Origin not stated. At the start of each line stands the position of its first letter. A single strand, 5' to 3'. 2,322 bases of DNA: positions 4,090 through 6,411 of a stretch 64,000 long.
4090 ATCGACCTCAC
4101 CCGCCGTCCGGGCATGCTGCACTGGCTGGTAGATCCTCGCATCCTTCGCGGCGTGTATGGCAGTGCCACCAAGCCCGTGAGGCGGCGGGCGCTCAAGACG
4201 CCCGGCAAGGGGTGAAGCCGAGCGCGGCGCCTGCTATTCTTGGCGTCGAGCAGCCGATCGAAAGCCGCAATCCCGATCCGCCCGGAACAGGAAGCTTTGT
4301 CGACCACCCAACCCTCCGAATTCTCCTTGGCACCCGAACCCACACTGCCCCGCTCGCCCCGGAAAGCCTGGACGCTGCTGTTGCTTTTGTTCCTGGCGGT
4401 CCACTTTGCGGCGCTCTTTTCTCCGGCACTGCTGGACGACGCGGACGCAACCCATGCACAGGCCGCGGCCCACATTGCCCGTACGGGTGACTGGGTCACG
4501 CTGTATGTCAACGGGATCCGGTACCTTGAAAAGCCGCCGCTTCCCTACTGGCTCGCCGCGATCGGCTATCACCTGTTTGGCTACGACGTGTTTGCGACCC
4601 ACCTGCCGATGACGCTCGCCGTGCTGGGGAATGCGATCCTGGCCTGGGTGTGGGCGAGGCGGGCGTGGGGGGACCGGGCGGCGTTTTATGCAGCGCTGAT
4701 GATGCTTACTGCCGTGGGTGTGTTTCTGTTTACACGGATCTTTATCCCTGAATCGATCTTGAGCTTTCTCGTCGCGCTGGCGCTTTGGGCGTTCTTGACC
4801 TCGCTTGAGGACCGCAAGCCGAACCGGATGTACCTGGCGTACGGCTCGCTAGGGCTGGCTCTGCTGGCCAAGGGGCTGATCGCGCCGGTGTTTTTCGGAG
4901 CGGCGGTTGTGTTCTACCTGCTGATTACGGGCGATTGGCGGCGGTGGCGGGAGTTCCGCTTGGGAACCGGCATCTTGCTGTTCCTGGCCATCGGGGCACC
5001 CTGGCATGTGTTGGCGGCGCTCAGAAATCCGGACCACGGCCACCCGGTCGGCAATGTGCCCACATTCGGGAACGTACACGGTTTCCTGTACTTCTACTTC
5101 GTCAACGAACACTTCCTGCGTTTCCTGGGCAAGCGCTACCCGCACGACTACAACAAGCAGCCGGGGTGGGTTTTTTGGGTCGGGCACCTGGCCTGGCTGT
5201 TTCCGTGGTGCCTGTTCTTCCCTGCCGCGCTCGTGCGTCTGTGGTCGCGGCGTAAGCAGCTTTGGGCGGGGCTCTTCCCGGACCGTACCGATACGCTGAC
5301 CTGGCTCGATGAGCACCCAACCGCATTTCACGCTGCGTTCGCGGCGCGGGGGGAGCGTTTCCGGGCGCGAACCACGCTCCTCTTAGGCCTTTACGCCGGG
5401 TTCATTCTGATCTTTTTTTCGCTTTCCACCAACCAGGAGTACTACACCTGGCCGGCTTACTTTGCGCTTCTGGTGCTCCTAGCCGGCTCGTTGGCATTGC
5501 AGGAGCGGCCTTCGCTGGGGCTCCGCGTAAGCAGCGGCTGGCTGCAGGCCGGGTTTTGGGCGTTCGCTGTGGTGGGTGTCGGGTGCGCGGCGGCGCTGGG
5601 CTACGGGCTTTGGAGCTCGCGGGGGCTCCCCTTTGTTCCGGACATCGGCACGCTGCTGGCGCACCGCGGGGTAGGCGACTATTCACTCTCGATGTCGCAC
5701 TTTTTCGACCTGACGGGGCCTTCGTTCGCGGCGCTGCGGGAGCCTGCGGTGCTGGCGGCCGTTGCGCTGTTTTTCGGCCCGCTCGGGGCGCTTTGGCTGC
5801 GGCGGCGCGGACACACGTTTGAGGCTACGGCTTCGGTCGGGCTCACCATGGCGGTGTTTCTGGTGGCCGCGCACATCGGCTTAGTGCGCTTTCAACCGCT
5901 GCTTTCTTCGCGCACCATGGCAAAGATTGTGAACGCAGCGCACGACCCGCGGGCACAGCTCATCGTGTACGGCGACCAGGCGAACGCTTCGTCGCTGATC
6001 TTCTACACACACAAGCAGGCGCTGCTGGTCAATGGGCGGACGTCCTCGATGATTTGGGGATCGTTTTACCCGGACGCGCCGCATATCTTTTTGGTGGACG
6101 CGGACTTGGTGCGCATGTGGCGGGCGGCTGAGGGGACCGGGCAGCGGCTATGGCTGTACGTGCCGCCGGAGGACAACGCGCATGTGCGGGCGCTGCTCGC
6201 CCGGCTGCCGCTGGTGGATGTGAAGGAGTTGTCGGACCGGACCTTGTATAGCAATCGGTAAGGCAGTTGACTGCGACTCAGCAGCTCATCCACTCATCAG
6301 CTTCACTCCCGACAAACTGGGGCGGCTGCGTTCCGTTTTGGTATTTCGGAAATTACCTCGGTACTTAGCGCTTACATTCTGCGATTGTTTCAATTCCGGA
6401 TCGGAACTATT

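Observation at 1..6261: Complete-looking lipid-linked D-arabinofuranose (DPA-type) donor pathway plus a GT-C transferase in a probably non-actinobacterial genome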

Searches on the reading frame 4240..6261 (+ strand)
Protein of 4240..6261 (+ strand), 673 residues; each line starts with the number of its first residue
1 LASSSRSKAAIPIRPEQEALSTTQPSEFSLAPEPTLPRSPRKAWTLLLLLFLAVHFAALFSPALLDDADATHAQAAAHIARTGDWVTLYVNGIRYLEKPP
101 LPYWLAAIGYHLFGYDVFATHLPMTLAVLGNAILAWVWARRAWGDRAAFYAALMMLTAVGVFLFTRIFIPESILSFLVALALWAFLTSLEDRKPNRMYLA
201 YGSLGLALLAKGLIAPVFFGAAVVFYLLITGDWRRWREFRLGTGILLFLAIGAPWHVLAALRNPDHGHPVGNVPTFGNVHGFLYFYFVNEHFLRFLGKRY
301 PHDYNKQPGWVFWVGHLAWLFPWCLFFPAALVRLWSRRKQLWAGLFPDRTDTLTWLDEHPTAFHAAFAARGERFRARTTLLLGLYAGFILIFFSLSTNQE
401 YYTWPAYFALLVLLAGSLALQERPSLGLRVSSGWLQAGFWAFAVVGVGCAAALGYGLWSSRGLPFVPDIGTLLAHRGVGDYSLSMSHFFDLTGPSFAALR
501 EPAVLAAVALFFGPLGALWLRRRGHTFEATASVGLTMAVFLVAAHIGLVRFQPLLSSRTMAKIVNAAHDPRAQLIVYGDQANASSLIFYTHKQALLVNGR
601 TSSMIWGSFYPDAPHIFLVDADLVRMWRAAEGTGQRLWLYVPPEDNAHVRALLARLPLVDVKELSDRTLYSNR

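Call 3: search_protein_families(library=pfam, proteins=[window:4240-6261:+], max_evalue=0.01)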
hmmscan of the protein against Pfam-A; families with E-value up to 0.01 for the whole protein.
window:4240-6261:+ (673 aa): 2 families
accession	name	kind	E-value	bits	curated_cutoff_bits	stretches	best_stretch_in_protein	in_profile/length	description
PF13231.12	PMT_2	-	1.2e-20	74.8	26.1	1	98-255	2-157/160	Dolichyl-phosphate-mannose-protein mannosyltransferase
PF03901.23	Glyco_transf_22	-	0.0023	17.6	23.8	1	117-250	80-216/414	Alg9-like mannosyltransferase family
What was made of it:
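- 4240..6261 (+): G5: ArnT-family (PMT_2) GT-C glycosyltransferase that depends on a polyprenyl-phosphate-sugar donor. Donor and acceptor are unknown. An alternative start is 4297. Pfam PMT_2 matches at 1.2e-20 (call 3).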

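Call 4: search_protein_families(library=ncbifam, proteins=[window:4240-6261:+], max_evalue=0.01)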
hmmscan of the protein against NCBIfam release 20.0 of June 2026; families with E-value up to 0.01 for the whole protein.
window:4240-6261:+ (673 aa): 2 families
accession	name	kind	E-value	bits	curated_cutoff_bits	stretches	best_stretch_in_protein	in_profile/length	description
NF009784.2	PRK13279.1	equivalog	8.1e-26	90.7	567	1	41-340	4-288/539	lipid IV(A) 4-amino-4-deoxy-L-arabinosyltransferase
TIGR03663.1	TIGR03663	subfamily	0.0048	16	126.25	0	99-235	52-185/435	flippase activity-associated protein Agl23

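Call 14: search_solved_structures(query=window:4240-6261:+, max_evalue=0.01, show_alignments=2)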
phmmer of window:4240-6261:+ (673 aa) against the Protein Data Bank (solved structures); distinct sequences matched with E-value up to 0.01: 1.
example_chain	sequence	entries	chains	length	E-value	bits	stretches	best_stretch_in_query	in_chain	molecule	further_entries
5ezm_A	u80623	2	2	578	2e-24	89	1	39-328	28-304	4-amino-4-deoxy-L-arabinose transferase or related glycosyltransferases of PMT family | 4-amino-4-deoxy-L-arabinose (L-Ara4N) transferase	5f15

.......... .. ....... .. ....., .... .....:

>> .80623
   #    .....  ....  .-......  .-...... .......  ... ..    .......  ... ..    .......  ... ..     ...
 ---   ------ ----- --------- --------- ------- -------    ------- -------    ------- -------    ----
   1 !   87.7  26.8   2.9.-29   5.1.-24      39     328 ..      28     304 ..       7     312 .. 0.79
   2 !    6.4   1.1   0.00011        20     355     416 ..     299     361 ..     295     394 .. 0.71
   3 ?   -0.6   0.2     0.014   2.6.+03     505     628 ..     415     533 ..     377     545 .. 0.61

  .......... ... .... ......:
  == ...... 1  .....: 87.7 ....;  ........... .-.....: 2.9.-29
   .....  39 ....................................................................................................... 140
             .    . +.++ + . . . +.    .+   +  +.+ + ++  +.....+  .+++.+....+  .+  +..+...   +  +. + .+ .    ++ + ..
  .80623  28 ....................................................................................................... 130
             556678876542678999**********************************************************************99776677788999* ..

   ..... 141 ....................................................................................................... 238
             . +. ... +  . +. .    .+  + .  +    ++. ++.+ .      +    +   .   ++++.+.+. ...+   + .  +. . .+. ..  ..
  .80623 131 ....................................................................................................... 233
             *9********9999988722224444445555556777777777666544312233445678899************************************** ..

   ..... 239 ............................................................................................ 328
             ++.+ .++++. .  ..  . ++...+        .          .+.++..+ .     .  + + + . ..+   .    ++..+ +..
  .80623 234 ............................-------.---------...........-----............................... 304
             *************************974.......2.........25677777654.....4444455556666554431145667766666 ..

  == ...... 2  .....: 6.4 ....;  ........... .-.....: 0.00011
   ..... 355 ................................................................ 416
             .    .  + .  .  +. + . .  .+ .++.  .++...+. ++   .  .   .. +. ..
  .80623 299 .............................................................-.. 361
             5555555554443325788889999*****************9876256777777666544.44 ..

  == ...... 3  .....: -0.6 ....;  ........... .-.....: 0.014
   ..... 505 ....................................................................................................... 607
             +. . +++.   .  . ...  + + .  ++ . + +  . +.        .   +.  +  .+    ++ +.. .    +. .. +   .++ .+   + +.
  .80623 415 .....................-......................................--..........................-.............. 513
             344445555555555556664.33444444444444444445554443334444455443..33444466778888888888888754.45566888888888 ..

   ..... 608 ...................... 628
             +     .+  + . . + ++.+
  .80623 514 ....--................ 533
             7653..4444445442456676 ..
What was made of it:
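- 4240..6261 (+): ArnT 5ezm matches at 2e-24 by sequence (call 14).
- On Mycobacterial DPA pathway (equivalog level): The sequence search of solved structures found only ArnT (call 14).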

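Call 24: find_homologous_proteins(query=window:4240-6261:+, max_evalue=0.00001)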
Query window:4240-6261:+ (673 aa): 6074 proteins with E <= 0.00001 among 8000 candidates; the best 120 are listed.
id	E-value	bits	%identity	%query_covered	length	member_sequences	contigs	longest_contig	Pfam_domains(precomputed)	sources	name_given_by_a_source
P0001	0.0e+0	1489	100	97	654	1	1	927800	PF13231.13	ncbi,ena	-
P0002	0.0e+0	1154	78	97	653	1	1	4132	PF02366.25,PF13231.13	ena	-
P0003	0.0e+0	1148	77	98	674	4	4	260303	PF13231.13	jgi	jgi:4-amino-4-deoxy-L-arabinose transferase-like glycosyltransferase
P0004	0.0e+0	1139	77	98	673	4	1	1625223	PF13231.13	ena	-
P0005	0.0e+0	1122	78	95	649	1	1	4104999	PF13231.13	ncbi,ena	-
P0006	0.0e+0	1119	77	95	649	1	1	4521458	PF13231.13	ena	-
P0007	0.0e+0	1113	77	95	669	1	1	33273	PF02366.25,PF13231.13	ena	-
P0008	0.0e+0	1107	77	96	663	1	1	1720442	PF02366.25,PF13231.13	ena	-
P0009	0.0e+0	1096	74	98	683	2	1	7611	PF13231.13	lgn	-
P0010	0.0e+0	1095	76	97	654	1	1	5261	PF13231.13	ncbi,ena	-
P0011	0.0e+0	1084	75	97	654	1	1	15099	PF13231.13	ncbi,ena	-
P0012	0.0e+0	1084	76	97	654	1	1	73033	PF13231.13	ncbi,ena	-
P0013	0.0e+0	1084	76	96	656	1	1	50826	PF13231.13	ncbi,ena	-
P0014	0.0e+0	1083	75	97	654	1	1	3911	PF13231.13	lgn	-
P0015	0.0e+0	1078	76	92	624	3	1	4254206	PF13231.13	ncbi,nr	ncbi:glycosyltransferase family 39 protein [Acidipila sp. EB88]|nr:glycosyltransferase family 39 pro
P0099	5.9e-271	919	65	98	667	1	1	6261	PF02366.25,PF13231.13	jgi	jgi:4-amino-4-deoxy-L-arabinose transferase-like glycosyltransferase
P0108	8.3e-270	915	64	96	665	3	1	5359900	PF02366.25,PF13231.13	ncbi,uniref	ncbi:ArnT family glycosyltransferase [Silvibacterium acidisoli]|uniref:ArnT family glycosyltransfera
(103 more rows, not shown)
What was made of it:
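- Checked: G5 starts at 4240 or 4297 (P0001 is 654 aa, call 24).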

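Call 25: find_encoding_contigs(protein=P0001, flank=10000, max_places=3)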
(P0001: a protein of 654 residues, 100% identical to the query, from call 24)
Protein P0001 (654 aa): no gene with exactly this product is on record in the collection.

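Call 26: find_encoding_contigs(protein=P0108, flank=10000, max_places=2)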
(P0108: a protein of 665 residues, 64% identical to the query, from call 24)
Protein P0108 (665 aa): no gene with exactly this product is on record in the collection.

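Call 27: find_encoding_contigs(protein=P0005, flank=10000, max_places=2)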
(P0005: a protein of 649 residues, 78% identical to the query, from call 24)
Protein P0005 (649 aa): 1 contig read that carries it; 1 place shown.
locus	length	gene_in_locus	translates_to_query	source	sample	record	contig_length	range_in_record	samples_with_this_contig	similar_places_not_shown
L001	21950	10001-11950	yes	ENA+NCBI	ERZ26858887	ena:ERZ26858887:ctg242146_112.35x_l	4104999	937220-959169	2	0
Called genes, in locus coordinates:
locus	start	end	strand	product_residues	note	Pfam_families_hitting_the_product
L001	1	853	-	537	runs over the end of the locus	PF02321:OEP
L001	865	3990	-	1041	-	PF00873:ACR_tran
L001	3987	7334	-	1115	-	PF00873:ACR_tran, PF03176:MMPL, PF00873:ACR_tran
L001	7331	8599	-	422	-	PF25917:BSH_RND, PF25973:BSH_CzcB (weak), PF25876:HH_MFP_RND, PF25944:Beta-barrel_RND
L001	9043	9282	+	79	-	-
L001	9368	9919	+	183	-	PF00300:His_Phos_1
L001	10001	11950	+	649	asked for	PF13231:PMT_2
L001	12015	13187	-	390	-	PF13506:Glyco_transf_21, PF13641:Glyco_tranf_2_3, PF13632:Glyco_trans_2_3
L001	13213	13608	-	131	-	PF00376:MerR, PF13411:MerR_1, PF13591:MerR_2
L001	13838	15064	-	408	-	PF00226:DnaJ, PF01556:DnaJ_C, PF00684:DnaJ_CXXCXGXG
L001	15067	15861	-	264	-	PF01149:Fapy_DNA_glyco (weak), PF06831:H2TH, PF06827:zf-FPG_IleRS (weak)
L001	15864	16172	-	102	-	-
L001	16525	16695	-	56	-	-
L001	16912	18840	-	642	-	PF00012:HSP70, PF06723:MreB_Mbl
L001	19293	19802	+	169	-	PF10387:DUF2442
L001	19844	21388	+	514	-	PF00083:Sugar_tr, PF07690:MFS_1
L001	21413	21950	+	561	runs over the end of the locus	PF13450:NAD_binding_8, PF01593:Amino_oxidase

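Call 28: find_encoding_contigs(protein=P0003, flank=10000, max_places=2)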
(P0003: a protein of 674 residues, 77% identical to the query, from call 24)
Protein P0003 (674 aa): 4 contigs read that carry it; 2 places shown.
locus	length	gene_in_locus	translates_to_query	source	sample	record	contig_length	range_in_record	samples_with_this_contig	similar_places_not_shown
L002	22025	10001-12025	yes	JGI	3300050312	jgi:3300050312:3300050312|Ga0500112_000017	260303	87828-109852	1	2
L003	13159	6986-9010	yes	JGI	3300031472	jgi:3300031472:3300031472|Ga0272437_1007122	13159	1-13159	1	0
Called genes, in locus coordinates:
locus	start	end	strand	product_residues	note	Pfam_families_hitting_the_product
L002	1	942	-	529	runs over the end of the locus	PF02321:OEP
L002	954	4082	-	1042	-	PF00873:ACR_tran, PF03176:MMPL (weak)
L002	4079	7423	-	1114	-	PF00873:ACR_tran, PF03176:MMPL, PF00873:ACR_tran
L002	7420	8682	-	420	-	PF25917:BSH_RND, PF25973:BSH_CzcB (weak), PF25876:HH_MFP_RND, PF25944:Beta-barrel_RND, PF25989:YknX_C (weak)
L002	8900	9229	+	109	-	-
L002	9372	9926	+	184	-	PF00300:His_Phos_1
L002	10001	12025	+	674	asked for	PF13231:PMT_2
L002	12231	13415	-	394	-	PF13506:Glyco_transf_21, PF13641:Glyco_tranf_2_3, PF13632:Glyco_trans_2_3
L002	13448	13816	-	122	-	PF00376:MerR, PF13411:MerR_1, PF13591:MerR_2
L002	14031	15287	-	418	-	PF00226:DnaJ, PF01556:DnaJ_C, PF00684:DnaJ_CXXCXGXG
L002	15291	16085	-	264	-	PF01149:Fapy_DNA_glyco (weak), PF06831:H2TH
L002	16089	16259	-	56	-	-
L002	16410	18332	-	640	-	PF00012:HSP70, PF06723:MreB_Mbl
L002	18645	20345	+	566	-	PF01593:Amino_oxidase, PF13450:NAD_binding_8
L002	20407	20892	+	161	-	PF02537:CRCB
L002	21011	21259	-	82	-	-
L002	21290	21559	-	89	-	PF00462:Glutaredoxin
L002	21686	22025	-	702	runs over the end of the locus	PF00912:Transgly, PF00905:Transpeptidase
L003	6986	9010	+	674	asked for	PF13231:PMT_2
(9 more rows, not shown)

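Call 40: find_related_loci(query=window:4297-6261:+, collection=metagenome_contigs, flank=10000)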
Query window:4297-6261:+ (654 aa) in metagenome_contigs; peptide patterns used: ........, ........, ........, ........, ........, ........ (x = any residue, [..] = any of these).
600 stretches matched a pattern (row limit reached: there are more); 563 encode a relative of the query (tblastn E <= 1e-3); the best 80 are kept; 80 distinct loci.
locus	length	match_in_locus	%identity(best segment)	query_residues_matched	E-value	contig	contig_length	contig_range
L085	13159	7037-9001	78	1-654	0e+0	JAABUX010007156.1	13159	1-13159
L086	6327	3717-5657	67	12-654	0e+0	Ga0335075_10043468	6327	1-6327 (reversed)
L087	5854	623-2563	67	12-654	0e+0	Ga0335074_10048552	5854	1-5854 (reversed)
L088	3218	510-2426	66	14-654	0e+0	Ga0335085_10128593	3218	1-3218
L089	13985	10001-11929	66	11-654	0e+0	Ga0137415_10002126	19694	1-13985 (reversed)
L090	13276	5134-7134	64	1-654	0e+0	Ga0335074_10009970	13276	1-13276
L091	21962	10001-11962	66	14-654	0e+0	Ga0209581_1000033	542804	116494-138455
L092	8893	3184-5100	66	14-654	0e+0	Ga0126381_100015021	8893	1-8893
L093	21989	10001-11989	64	1-654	0e+0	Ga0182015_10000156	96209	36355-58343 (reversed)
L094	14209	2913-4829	67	14-654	0e+0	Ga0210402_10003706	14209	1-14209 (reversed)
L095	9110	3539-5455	67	14-654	0e+0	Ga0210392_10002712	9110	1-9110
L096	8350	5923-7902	68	1-654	0e+0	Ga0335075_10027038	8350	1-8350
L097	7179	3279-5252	64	13-654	0e+0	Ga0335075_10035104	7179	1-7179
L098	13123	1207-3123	66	14-654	0e+0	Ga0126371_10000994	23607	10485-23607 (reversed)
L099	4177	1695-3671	67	1-654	0e+0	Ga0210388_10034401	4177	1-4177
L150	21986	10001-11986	54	8-654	0e+0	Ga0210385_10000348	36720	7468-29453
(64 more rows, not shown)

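Call 44: search_protein_families(library=pfam, proteins=[L093:7249-8802:-, L093:8880-9884:-, L150:6299-7834:-, L150:7965-8702:-, L150:8680-9651:-, L093:12020-12994:-, L093:12991-13989:-, L093:4405-6585:-, L001:9043-9282:+, L002:8900-9229:+], max_evalue=0.001)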
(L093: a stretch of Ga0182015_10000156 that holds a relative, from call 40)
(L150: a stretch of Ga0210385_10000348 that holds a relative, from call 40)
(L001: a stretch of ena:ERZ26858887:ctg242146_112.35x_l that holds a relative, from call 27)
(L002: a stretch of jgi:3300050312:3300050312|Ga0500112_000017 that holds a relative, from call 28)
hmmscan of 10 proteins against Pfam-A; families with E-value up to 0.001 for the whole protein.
L093:7249-8802:- (517 aa): 2 families
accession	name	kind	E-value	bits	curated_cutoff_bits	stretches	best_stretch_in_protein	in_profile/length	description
PF02541.22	Ppx-GppA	-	2.1e-63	214.9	27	1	18-312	2-283/285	Ppx/GppA phosphatase family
PF21447.3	Ppx-GppA_III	-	2.5e-25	89.8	27.3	1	328-477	2-150/177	Ppx/GppA phosphatase, domain III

L093:8880-9884:- (334 aa): 1 family
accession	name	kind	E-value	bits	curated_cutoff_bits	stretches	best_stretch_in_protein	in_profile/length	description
PF05235.19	CHAD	-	1.5e-20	74.6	25.6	1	12-261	7-226/228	CHAD domain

L150:6299-7834:- (511 aa): 2 families
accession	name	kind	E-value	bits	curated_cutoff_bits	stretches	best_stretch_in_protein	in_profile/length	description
PF02541.22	Ppx-GppA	-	1.5e-61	208.8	27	1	18-306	2-283/285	Ppx/GppA phosphatase family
PF21447.3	Ppx-GppA_III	-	1e-29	104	27.3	1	322-466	2-145/177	Ppx/GppA phosphatase, domain III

L150:7965-8702:- (245 aa): 0 families

L150:8680-9651:- (323 aa): 1 family
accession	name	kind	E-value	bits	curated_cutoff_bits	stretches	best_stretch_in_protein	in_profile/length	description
PF05235.19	CHAD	-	6.8e-15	56.1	25.6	1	21-250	4-226/228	CHAD domain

L093:12020-12994:- (324 aa): 2 families
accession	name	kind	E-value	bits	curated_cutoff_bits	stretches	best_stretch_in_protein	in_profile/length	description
PF17131.11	LolA_like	-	8.5e-05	22.7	30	1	229-312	96-179/184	Outer membrane lipoprotein-sorting protein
PF14125.13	DUF4292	-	0.00018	21.6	23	1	247-317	136-205/209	Domain of unknown function (DUF4292)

L093:12991-13989:- (332 aa): 1 family
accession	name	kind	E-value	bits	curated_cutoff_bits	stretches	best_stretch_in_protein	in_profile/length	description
PF02618.21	YceG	-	1e-80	271.6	32.4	1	36-319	2-274/275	YceG-like family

L093:4405-6585:- (726 aa): 19 families
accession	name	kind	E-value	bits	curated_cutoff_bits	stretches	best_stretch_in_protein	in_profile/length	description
PF00515.34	TPR_1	-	3.3e-57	188.5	27.8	3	318-350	2-34/34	Tetratricopeptide repeat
PF07719.23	TPR_2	-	9.7e-55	178.6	27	3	321-349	5-33/34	Tetratricopeptide repeat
PF13414.12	TPR_11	-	6.1e-53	176.7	26.8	5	324-365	1-42/42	TPR repeat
PF13431.12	TPR_17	-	2.2e-41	137.1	24.4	2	373-403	1-31/34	Tetratricopeptide repeat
PF13432.12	TPR_16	-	1e-33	115.8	32.7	5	323-385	3-65/65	Tetratricopeptide repeat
PF13181.12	TPR_8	-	2e-32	109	25.7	0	320-349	4-33/34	Tetratricopeptide repeat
PF13428.12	TPR_14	-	1.5e-29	99.9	23.5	1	153-190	6-43/44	Tetratricopeptide repeat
PF13424.12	TPR_12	-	2.9e-27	95.1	30.1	4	22-77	13-76/77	Tetratricopeptide repeat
PF14559.12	TPR_19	-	6.2e-26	90.9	25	2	57-107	2-52/68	Tetratricopeptide repeat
PF13176.12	TPR_7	-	1e-22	78.7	27.9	1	153-182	4-35/36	Tetratricopeptide repeat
PF23914.1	TPR_CcmH_CycH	-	4e-22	79.2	42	2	40-99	44-103/158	Cytochrome c-type biogenesis protein H TPR domain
PF13374.12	TPR_10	-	4.8e-17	61.8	27.5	0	283-312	1-30/42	Tetratricopeptide repeat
PF12895.13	ANAPC3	-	4.6e-11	43.3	27.2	0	37-101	14-77/82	Anaphase-promoting complex, cyclosome, subunit 3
PF24575.1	TPR_Slam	-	1.8e-08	35.2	35.2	0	155-201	54-100/104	Surface lipoprotein assembly modifier, N-terminal TPR repeats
PF13174.12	TPR_6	-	3.7e-08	33.9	26.3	0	323-348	6-31/33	Tetratricopeptide repeat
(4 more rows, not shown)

L001:9043-9282:+ (79 aa): 0 families

L002:8900-9229:+ (109 aa): 0 families
